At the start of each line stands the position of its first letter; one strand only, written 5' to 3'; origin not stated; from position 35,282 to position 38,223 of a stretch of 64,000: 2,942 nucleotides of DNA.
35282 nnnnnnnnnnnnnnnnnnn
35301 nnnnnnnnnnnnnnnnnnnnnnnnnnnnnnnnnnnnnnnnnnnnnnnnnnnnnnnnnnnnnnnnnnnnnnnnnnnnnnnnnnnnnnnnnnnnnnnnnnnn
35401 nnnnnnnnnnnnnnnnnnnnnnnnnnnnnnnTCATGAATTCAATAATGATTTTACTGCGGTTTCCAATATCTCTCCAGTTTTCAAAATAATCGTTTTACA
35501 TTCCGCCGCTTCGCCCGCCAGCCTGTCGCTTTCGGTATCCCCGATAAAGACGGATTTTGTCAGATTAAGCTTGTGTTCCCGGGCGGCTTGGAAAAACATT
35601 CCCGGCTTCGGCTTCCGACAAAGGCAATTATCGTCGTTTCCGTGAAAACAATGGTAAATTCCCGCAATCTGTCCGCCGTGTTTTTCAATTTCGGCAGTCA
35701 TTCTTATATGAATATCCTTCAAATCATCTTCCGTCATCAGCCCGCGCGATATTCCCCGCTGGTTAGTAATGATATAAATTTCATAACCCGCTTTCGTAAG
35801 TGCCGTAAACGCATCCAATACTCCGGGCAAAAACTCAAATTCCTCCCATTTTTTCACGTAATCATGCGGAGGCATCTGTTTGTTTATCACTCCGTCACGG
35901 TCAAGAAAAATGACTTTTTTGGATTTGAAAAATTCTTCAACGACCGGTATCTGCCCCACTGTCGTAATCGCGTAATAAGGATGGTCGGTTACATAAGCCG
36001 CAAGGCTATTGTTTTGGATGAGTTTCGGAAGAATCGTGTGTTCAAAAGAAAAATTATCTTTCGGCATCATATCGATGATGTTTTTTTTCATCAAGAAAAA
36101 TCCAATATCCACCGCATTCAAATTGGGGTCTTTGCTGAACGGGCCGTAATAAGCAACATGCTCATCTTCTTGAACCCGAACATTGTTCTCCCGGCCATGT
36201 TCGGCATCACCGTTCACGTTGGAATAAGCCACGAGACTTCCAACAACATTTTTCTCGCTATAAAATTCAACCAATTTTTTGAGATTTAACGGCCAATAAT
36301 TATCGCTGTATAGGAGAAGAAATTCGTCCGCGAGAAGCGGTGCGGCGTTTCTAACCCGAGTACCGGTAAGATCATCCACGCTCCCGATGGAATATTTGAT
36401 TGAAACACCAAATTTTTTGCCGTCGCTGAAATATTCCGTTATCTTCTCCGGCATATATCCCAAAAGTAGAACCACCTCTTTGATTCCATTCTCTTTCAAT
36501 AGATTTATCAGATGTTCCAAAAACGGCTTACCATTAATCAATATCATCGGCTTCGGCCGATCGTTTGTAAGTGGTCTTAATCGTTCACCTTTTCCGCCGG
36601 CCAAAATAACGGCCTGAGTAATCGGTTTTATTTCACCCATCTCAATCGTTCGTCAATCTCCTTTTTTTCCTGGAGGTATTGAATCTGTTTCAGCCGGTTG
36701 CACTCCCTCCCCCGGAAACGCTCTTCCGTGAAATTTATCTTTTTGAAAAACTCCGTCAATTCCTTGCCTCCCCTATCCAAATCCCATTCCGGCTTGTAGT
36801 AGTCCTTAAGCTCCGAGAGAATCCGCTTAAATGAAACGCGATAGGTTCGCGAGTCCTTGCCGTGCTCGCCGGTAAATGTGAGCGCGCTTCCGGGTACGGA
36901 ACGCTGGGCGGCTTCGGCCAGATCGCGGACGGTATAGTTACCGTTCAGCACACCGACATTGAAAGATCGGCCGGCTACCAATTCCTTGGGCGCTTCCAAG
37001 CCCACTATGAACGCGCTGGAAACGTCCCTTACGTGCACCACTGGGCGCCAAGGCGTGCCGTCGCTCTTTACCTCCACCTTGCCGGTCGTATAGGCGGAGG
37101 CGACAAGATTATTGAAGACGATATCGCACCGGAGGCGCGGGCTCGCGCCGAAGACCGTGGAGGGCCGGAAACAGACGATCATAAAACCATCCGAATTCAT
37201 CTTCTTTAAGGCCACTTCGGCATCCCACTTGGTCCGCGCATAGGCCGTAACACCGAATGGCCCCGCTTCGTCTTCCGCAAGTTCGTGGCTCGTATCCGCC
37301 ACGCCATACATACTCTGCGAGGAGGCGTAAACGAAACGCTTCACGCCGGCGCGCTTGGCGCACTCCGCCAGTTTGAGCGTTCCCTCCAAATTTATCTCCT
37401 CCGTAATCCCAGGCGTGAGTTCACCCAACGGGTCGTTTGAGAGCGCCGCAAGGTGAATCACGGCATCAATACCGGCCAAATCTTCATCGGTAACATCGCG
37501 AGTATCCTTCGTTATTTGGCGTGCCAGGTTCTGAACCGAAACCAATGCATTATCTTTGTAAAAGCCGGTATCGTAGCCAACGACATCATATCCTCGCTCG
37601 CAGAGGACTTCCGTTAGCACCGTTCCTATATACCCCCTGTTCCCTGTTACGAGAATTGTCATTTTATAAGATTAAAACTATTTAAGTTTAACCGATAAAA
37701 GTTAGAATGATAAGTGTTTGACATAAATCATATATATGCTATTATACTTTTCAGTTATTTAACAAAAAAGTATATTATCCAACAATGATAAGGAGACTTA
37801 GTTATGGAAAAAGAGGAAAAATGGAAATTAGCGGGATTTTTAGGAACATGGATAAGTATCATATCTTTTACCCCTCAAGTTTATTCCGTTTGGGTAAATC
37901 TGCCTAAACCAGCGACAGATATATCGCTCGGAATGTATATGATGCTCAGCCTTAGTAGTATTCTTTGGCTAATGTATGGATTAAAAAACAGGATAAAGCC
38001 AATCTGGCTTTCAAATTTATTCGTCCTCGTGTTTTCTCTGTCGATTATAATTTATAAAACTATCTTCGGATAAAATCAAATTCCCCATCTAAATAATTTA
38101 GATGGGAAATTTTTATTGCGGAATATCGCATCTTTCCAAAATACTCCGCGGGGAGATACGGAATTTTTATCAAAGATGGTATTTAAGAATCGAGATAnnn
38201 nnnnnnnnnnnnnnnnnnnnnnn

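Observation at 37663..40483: A 2.8-kb island with foreign expression signals splits the GDP-heptose pathway genes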

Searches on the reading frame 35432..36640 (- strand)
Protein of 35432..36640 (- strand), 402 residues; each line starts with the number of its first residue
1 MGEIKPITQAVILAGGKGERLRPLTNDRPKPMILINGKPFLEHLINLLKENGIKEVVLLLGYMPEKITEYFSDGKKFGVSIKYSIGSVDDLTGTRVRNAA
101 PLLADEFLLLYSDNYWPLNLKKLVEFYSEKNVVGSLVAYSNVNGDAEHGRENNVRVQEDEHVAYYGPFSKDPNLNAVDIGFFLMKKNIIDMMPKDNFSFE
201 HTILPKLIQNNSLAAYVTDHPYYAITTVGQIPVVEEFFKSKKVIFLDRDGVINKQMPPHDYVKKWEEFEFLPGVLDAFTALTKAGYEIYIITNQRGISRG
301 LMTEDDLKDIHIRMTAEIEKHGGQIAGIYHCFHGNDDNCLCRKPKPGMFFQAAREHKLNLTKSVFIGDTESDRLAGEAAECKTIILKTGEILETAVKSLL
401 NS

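Call 7: search_protein_families(library=pfam, proteins=[window:35432-36640:-], max_evalue=0.01)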
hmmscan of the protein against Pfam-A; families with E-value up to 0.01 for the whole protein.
window:35432-36640:- (402 aa): 7 families
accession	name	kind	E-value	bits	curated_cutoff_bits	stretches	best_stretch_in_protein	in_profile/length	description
PF00483.29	NTP_transferase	-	3e-20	73.3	21.2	1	10-139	2-137/245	Nucleotidyl transferase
PF13242.12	Hydrolase_like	-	4.4e-11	43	22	1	341-393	2-55/75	HAD-hyrolase-like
PF12804.13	NTP_transf_3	-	2.6e-10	41.1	27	1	10-71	1-55/160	MobA-like NTP transferase domain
PF08645.17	PNK3P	-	5.6e-10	39.6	22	1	242-370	1-127/161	Polynucleotide kinase 3 phosphatase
PF00702.32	Hydrolase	-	1e-09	39.5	26.4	1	249-379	78-190/191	haloacid dehalogenase-like hydrolase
PF13419.12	HAD_2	-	1.6e-08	35.3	23.8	1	340-385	132-177/178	Haloacid dehalogenase-like hydrolase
PF13344.12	Hydrolase_6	-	0.00052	20.4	27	1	244-302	1-47/101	Haloacid dehalogenase-like hydrolase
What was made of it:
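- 35432..36640 (-): Flank: fused hddC (nucleotidyltransferase) and gmhB (HAD phosphatase). Pfam NTP_transferase plus HAD (call 7).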

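Call 9: search_protein_families(library=ncbifam, proteins=[window:35432-36640:-], max_evalue=1)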
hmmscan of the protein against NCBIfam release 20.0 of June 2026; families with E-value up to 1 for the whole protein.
window:35432-36640:- (402 aa): 73 families (the best 25 are shown)
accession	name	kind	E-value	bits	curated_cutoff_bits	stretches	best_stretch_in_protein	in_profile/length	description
NF006506.0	PRK08942.1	equivalog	1.2e-50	171.6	178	1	240-396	2-157/182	D-glycero-beta-D-manno-heptose 1,7-bisphosphate 7-phosphatase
TIGR01656.1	Histidinol-ppas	subfamily_domain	4.6e-38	130.4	84.15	1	242-384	1-143/149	histidinol-phosphate phosphatase domain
TIGR00213.1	GmhB_yaeD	subfamily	1.8e-37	128.7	149.6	1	242-389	2-153/176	D-glycero-beta-D-manno-heptose 1,7-bisphosphate 7-phosphatase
NF050049.1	HBPPhtaseGmhB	domain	2.1e-37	128.6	250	1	241-390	3-147/171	D-glycero-alpha-D-manno-heptose-1,7-bisphosphate 7-phosphatase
NF052502.1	man1P_GTase_Rv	exception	1.2e-32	113.1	440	1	8-223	1-214/352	mannose-1-phosphate guanylyltransferase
TIGR03992.1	Arch_glmU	subfamily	1.2e-30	106.7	292.1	1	9-195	2-179/393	bifunctional sugar-1-phosphate nucleotidylyltransferase/acetyltransferase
TIGR01662.1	HAD-SF-IIIA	subfamily_domain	9e-30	103.6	44.6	1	242-387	1-139/141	HAD-IIIA family hydrolase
NF041313.1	UDPGP_AglF_Halo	equivalog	3.2e-28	98.7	400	1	9-190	2-180/234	UTP--glucose-1-phosphate uridylyltransferase AglF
NF049965.1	GlMnHpPGnyltfHddC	equivalog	8.1e-28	97.6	300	1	9-204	2-188/221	D-glycero-D-manno-heptose 1-phosphate guanosyltransferase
NF045761.1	NAMPUrTaseMurU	equivalog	4.1e-27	95.5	250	1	9-161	2-155/226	N-acetylmuramate alpha-1-phosphate uridylyltransferase MurU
NF005264.0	PRK06769.1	equivalog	4.3e-27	95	217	1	241-390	4-140/175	HAD-IIIA family hydrolase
TIGR02623.1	G1P_cyt_trans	equivalog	1.9e-25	89.8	300.25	2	9-73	2-66/255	glucose-1-phosphate cytidylyltransferase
NF003937.0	PRK05446.1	equivalog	6e-24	84.7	443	1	240-391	2-153/355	bifunctional histidinol-phosphatase/imidazoleglycerol-phosphate dehydratase HisB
TIGR01261.1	hisB_Nterm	equivalog_domain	6.4e-21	74.5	140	1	242-388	2-148/161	histidinol-phosphatase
TIGR01208.1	rmlA_long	equivalog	3.7e-19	68.8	320.25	1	10-190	2-180/353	glucose-1-phosphate thymidylyltransferase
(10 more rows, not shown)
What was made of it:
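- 35432..36640 (-): NCBIfam GmhB E=1e-50 and HddC E=8e-28 (call 9).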

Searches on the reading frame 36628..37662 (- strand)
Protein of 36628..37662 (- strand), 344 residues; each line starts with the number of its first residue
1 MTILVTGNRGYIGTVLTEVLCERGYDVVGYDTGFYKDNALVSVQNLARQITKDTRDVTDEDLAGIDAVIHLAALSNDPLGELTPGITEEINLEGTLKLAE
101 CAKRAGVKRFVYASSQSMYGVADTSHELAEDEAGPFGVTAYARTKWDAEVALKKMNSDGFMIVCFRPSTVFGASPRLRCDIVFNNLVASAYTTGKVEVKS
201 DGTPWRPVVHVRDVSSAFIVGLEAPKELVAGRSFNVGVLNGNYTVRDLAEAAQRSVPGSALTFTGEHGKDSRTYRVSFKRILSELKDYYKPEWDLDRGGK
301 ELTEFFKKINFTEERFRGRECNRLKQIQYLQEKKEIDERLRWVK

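Call 7: search_protein_families(library=pfam, proteins=[window:36628-37662:-], max_evalue=0.01)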
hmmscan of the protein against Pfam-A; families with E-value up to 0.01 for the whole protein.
window:36628-37662:- (344 aa): 8 families
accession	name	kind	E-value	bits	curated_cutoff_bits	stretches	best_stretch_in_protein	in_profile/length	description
PF01370.27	Epimerase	-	2.3e-43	148.8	20.9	1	3-237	1-240/240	NAD dependent epimerase/dehydratase family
PF16363.11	GDP_Man_Dehyd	-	3.9e-19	69.7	27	1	4-254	1-264/332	GDP-mannose 4,6 dehydratase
PF01073.25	3Beta_HSD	-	9.1e-18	64.7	22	1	4-220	1-227/280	3-beta hydroxysteroid dehydrogenase/isomerase family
PF04321.23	RmlD_sub_bind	-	5e-15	55.8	27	1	1-176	1-157/287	RmlD substrate binding domain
PF07993.18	NAD_binding_4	-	1.6e-09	37.7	20.1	1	63-176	87-213/258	Male sterility protein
PF13460.12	NAD_binding_10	-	4.4e-06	27.1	27.2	1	9-157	3-136/184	NAD(P)H-binding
PF02719.21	Polysacc_synt_2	-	1.4e-05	24.9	20.2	1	3-115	1-128/293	Polysaccharide biosynthesis protein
PF05368.20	NmrA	-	4.3e-05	23.7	27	1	2-115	4-107/298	NmrA-like family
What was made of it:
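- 36628..37662 (-): Flank: 344-aa SDR epimerase/dehydratase, first gene of the downstream operon. It is a strain-variable allele. Pfam Epimerase E=2e-43 (call 7).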

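Call 9: search_protein_families(library=ncbifam, proteins=[window:36628-37662:-], max_evalue=1)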
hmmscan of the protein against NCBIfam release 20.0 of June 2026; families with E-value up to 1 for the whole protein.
window:36628-37662:- (344 aa): 41 families (the best 25 are shown)
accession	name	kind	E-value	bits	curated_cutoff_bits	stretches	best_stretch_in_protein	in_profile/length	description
TIGR01179.1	galE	equivalog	5.1e-24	84.7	262.3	1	3-259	2-277/332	UDP-glucose 4-epimerase GalE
NF042422.1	oxyalk_red_OleD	equivalog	7.9e-20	71.5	580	1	1-234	1-229/329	2-alkyl-3-oxoalkanoate reductase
TIGR04180.1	EDH_00030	hypoth_equivalog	2.1e-19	69.7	475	1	3-252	1-252/297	NAD-dependent 4,6-dehydratase LegB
TIGR03466.1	HpnA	hypoth_equivalog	2.2e-18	66.3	367.65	1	1-173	1-173/327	hopanoid-associated sugar epimerase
TIGR02197.1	heptose_epim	equivalog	4.2e-14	52.4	274.6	1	3-253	1-257/316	ADP-glyceromanno-heptose 6-epimerase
NF042423.1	oxyalk_red_Shew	equivalog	1.3e-12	47.4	580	1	3-173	11-177/331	2-alkyl-3-oxoalkanoate reductase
NF007956.0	PRK10675.1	subfamily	4e-12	45.9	394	1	1-123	1-132/338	UDP-glucose 4-epimerase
NF052578.1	StrlDmthSdmBMthl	equivalog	4.1e-11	43.2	600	1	1-213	1-213/328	sterol demethylase protein SdmB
NF011728.1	PRK15181.1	equivalog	6.8e-11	41.7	760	1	4-224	19-251/348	Vi polysaccharide biosynthesis UDP-N-acetylglucosaminuronic acid C-4 epimerase TviC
TIGR01746.1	Thioester-redct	subfamily_domain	1.4e-10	41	213.35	1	65-219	89-244/371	thioester reductase domain-containing protein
TIGR02622.1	CDP_4_6_dhtase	equivalog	1.5e-10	40.8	278.45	1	2-317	6-341/352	CDP-glucose 4,6-dehydratase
TIGR01214.1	rmlD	equivalog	1.6e-10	40.5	224.05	1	2-176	1-156/285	dTDP-4-dehydrorhamnose reductase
TIGR01181.1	dTDP_gluc_dehyt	equivalog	4e-10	39.3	365.1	1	3-306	2-311/321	dTDP-glucose 4,6-dehydratase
NF041293.1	G6PDh_Azf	equivalog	1.2e-08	34.7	400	1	2-125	4-125/252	NAD-dependent glucose-6-phosphate dehydrogenase Azf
NF043036.1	ErythonDh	equivalog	2.2e-08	33.7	325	1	1-160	1-168/321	D-erythronate dehydrogenase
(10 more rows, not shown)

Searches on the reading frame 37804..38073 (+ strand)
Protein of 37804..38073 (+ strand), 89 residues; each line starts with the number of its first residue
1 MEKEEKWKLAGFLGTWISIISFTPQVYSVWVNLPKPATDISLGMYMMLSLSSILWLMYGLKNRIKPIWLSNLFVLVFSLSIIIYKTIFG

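Call 7: search_protein_families(library=pfam, proteins=[window:37804-38073:+], max_evalue=0.01)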
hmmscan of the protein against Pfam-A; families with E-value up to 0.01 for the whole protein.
window:37804-38073:+ (89 aa): 1 family
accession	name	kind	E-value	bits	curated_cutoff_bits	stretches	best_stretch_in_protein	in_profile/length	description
PF03083.21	MtN3_slv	-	0.00036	21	23.7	1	11-83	4-77/87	Sugar efflux transporter for intercellular exchange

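Call 9: search_protein_families(library=ncbifam, proteins=[window:37804-38073:+], max_evalue=1)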
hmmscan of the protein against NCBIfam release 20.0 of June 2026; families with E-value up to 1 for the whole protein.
window:37804-38073:+ (89 aa): 3 families
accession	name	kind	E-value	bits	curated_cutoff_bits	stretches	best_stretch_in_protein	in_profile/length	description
NF037968.1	SemiSWEET_2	subfamily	1e-13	51.2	80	1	11-86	1-74/76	SemiSWEET transporter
NF037969.1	SemiSWEET_3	subfamily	2.1e-07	31.1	100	1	16-83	20-87/97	SemiSWEET transporter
NF037967.1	SemiSWEET_1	subfamily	0.018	15.1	200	1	8-81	116-192/196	SemiSWEET transporter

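Call 44: find_homologous_proteins(query=window:37804-38073:+, max_evalue=0.001)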
Query window:37804-38073:+ (89 aa): 2 proteins with E <= 0.001 among 3 candidates.
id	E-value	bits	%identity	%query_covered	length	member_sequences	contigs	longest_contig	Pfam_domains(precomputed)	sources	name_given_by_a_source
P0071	2.4e-50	186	100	100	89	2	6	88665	-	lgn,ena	-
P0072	1.5e-42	161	86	98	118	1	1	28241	-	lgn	-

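Call 88: predict_structure(alignment_id=A8)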
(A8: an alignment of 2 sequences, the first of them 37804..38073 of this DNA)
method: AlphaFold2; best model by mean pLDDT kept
length: 89 residues; sequences in the alignment: 2
mean_pLDDT: 74.0   pTM: 0.55
mean pLDDT of the five models: 74.0, 58.3, 57.8, 56.0, 54.2
residues with pLDDT >= 90: 0; 70-90: 63; 50-70: 26; < 50: 0
segments of 3 or more residues with pLDDT < 50: none
pLDDT, mean of each block of 10 residues (from residue 1): 70 68 66 71 76 82 79 78 73
secondary structure, 60 per line:
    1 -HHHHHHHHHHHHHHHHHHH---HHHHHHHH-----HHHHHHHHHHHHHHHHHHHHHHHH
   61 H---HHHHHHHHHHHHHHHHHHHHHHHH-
elements in order: H2-20 H24-31 H37-61 H65-88
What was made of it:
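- On SemiSWEET: 89 aa. The AlphaFold2 model shows helices at 2-31 (kinked), 37-61 and 65-88 (call 88).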

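Call 90: fold_search(model_id=the predicted structure, library=pdb)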
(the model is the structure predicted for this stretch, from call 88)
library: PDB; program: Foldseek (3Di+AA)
matches with E <= 10: 45; with E <= 0.001: 0
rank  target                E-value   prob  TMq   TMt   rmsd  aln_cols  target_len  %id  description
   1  4rng_C                3.6e-02  1.00  0.60  0.63   4.3        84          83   28  Crystal structure of a bacterial homologue of SWEET transporters (released 2014-11-19)
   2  4qnc_B                5.3e-02  1.00  0.62  0.67   3.6        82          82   36  Crystal structure of a SemiSWEET in an occluded state (released 2014-09-10)
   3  5uhq_A                5.6e-02  0.98  0.55  0.53  18.7        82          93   35  Structure of a SemiSWEET Q20A mutant (released 2017-08-02)
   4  4qnc_A                6.3e-02  1.00  0.61  0.66   3.6        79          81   37  Crystal structure of a SemiSWEET in an occluded state (released 2014-09-10)
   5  5uhs_A                9.2e-02  0.99  0.60  0.65   4.0        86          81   36  Structure of a SemiSWEET D57A mutant (released 2017-08-02)
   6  4rng_A                1.3e-01  0.99  0.59  0.63   3.5        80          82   30  Crystal structure of a bacterial homologue of SWEET transporters (released 2014-11-19)
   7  4x5n_C                2.2e-01  0.95  0.60  0.59   4.1        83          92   20  Crystal structure of SemiSWEET in the inward-open and outward-open conformations (released 2015-01-21)
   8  4x5n_B                2.5e-01  0.96  0.59  0.57   4.0        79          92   22  Crystal structure of SemiSWEET in the inward-open and outward-open conformations (released 2015-01-21)
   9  4x5n_D                3.0e-01  0.91  0.60  0.59   3.9        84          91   20  Crystal structure of SemiSWEET in the inward-open and outward-open conformations (released 2015-01-21)
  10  4x5m_B                3.2e-01  0.92  0.59  0.57   4.1        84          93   20  Crystal structure of SemiSWEET in the inward-open conformation (released 2015-01-21)
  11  4qnd                  3.4e-01  0.91  0.60  0.56   5.2        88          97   22  Crystal structure of a SemiSWEET (released 2014-09-10)
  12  4x5m_C                3.9e-01  0.63  0.46  0.45   5.7        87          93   23  Crystal structure of SemiSWEET in the inward-open conformation (released 2015-01-21)
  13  4x5n_A                4.1e-01  0.91  0.59  0.58   4.0        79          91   22  Crystal structure of SemiSWEET in the inward-open and outward-open conformations (released 2015-01-21)
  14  5uhq_B                4.4e-01  0.66  0.45  0.49  19.5        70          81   36  Structure of a SemiSWEET Q20A mutant (released 2017-08-02)
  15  4x5m_A                6.4e-01  0.84  0.59  0.61   3.8        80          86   21  Crystal structure of SemiSWEET in the inward-open conformation (released 2015-01-21)
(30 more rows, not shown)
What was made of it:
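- On SemiSWEET: Foldseek ranks 1-15 are all SemiSWEET, with TM ~0.6 (call 90).
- Checked: The top 15 Foldseek hits of the model are all SemiSWEET structures (call 90).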

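Call 91: search_solved_structures(query=window:37804-38073:+, max_evalue=1, show_alignments=1)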
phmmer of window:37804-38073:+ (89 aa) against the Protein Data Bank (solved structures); distinct sequences matched with E-value up to 1: 8.
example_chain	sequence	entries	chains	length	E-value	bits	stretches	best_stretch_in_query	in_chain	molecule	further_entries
5uhs_A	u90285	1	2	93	9.9e-11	44.9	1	9-86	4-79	Sugar transporter SemiSWEET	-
4qnc_A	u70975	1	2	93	1.5e-10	44.4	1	9-86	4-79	chemical transport protein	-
5uhq_A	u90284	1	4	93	1.2e-09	41.5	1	9-86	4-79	Sugar transporter SemiSWEET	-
9kax_A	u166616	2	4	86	5e-09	39.5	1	8-89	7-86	Sugar transporter SemiSWEET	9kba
9kon_A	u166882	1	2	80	4.7e-06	30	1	17-82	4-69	Sugar transporter SemiSWEET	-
4rng_A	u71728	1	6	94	5.9e-06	29.7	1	9-88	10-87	MtN3/saliva family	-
4qnd_A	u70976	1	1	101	1.1e-05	28.8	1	17-81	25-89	Chemical transport protein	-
4x5m_A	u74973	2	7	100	0.019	18.4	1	9-84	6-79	Uncharacterized protein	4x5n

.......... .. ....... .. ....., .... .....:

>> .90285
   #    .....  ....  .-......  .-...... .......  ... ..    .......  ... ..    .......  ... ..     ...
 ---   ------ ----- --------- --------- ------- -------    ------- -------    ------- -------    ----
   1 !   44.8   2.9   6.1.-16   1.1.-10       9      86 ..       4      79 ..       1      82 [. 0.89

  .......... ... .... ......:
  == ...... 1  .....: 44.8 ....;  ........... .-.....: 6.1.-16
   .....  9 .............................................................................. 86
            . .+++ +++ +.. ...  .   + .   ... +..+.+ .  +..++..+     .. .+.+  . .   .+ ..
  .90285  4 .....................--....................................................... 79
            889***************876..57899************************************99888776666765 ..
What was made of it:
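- On SemiSWEET: They align with the corresponding residues of 5UHS/4QNC (call 91). phmmer E=1e-10 (call 91).
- Checked: NCBIfam SemiSWEET_2 gives E=1e-13, below its curated cutoff (call 9). phmmer against solved SemiSWEET 4QNC/5UHS gives E=1e-10 (call 91).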
